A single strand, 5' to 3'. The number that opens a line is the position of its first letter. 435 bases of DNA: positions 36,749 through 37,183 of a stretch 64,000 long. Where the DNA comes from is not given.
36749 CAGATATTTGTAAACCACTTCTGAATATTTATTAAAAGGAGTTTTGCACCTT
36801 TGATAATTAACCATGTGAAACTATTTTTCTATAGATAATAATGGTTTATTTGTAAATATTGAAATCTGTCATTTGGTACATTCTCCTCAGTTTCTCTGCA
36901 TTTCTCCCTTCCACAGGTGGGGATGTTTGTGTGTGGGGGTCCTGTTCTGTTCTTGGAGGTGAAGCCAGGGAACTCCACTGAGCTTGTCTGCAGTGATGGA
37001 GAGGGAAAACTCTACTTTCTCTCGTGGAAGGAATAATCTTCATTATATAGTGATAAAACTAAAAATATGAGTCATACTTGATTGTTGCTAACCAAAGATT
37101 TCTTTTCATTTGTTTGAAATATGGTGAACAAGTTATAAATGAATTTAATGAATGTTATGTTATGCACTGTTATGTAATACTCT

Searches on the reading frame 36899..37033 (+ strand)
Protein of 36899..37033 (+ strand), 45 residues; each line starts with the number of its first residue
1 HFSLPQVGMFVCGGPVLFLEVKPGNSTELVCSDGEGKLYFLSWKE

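Call 42: find_homologous_proteins(query=window:36899-37033:+, max_evalue=10)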
Query seq(45 aa) (45 aa): 5 proteins with E <= 10 among 5 candidates.
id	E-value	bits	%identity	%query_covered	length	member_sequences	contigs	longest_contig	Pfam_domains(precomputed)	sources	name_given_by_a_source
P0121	2.1e-15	73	80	89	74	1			PF25048.2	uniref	uniref:TEP-1 C-terminal beta-propeller domain-containing protein n=2 Tax=Poecilia TaxID=8080 RepID=A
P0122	8.9e-13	64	78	89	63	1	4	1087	PF25048.2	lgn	-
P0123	3.9e-11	59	71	93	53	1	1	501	PF25048.2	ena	-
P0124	5.9e-11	59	76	82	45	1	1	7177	PF25048.2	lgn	-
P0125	1.3e-9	55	73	82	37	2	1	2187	PF25048.2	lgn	-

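Call 43: find_encoding_contigs(protein=P0124, flank=10000, max_places=4)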
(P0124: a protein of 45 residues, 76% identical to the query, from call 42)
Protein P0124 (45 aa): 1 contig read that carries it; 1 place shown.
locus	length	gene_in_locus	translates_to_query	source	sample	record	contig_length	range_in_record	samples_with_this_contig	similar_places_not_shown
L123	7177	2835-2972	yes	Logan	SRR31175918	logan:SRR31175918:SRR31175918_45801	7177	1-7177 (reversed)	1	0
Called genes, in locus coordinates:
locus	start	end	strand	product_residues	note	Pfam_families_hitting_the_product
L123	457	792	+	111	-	-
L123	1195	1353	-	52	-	-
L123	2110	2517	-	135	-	-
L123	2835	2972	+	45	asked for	PF25048:Beta-prop_TEP1_C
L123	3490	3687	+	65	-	-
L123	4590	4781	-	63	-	-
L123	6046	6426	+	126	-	-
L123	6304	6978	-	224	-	PF00320:GATA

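Call 50: find_encoding_contigs(protein=P0122, flank=3000, max_places=4)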
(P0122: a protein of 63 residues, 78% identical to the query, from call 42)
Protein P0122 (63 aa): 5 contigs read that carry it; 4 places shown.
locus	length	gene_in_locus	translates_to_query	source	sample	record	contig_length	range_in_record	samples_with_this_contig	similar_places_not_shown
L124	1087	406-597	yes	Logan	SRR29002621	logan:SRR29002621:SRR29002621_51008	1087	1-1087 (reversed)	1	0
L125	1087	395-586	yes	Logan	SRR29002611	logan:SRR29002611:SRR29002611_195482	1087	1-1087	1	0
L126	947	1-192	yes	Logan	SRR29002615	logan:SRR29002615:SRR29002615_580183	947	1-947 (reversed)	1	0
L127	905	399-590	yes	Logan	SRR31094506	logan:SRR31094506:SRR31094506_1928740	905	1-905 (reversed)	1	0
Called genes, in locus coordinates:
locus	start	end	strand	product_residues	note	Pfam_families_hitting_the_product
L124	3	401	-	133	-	?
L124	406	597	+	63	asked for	PF25048:Beta-prop_TEP1_C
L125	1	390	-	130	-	?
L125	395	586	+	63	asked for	PF25048:Beta-prop_TEP1_C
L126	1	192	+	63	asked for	PF25048:Beta-prop_TEP1_C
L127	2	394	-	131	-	?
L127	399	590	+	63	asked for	PF25048:Beta-prop_TEP1_C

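Call 51: find_encoding_contigs(protein=P0125, flank=3000, max_places=2)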
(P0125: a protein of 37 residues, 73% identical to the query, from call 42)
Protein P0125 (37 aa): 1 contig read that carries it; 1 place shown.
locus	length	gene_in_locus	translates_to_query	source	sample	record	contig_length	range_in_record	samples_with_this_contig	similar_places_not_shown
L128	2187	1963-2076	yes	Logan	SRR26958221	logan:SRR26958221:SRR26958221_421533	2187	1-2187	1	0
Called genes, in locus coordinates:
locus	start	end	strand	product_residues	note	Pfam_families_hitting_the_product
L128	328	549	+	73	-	-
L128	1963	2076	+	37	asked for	PF25048:Beta-prop_TEP1_C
